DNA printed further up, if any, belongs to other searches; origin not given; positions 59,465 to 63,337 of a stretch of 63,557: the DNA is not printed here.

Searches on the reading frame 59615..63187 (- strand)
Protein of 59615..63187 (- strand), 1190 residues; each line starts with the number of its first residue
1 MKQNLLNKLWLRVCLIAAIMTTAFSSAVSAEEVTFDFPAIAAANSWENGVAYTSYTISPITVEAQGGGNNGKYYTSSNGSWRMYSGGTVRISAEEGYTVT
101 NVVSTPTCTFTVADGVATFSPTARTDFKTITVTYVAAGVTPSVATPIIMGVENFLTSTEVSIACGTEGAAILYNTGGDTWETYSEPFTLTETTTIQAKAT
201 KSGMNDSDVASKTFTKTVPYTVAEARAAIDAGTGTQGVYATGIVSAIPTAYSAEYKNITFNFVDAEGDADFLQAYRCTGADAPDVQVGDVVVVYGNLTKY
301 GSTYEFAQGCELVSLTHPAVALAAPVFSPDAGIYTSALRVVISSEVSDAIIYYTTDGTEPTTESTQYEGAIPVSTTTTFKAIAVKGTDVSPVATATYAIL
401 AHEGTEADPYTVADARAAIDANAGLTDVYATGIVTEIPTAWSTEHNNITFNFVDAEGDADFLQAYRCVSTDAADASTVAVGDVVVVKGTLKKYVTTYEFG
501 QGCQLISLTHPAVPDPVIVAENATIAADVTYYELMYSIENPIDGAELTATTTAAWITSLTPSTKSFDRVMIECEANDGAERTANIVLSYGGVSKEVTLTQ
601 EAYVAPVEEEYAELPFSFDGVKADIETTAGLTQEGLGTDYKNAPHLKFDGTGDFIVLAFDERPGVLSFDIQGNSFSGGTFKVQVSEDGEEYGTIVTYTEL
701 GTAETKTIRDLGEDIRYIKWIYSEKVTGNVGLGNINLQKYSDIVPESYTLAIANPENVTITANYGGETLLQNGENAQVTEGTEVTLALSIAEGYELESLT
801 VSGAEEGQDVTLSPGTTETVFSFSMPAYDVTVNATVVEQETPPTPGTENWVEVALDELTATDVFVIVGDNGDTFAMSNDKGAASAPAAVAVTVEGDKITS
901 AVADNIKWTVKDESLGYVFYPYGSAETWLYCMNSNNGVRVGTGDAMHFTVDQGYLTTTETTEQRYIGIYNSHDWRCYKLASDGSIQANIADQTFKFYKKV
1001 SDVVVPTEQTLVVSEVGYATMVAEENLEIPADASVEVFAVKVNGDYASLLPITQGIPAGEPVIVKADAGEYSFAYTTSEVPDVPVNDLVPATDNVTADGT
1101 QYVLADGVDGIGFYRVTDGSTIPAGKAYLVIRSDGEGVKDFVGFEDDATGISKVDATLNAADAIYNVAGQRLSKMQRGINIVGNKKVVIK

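Call 16: search_protein_families(library=pfam, proteins=[window:59615-63187:-], max_evalue=0.001)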
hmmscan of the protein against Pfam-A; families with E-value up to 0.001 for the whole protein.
window:59615-63187:- (1190 aa): 4 families
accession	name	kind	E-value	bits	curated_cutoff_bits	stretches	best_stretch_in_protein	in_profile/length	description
PF13290.12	CHB_HEX_C_1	-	4.3e-29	100.7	22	2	329-392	1-65/67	Chitobiase/beta-hexosaminidase C-terminal domain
PF13287.12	Fn3_assoc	-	2.2e-21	76.1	23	2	340-397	1-59/59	Fn3 associated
PF13004.13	BACON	-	1.9e-06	28.2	25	1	548-601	4-61/61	Putative binding domain, N-terminal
PF01336.31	tRNA_anti-codon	-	0.0001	22.6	27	0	460-497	27-65/75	OB-fold nucleic acid binding domain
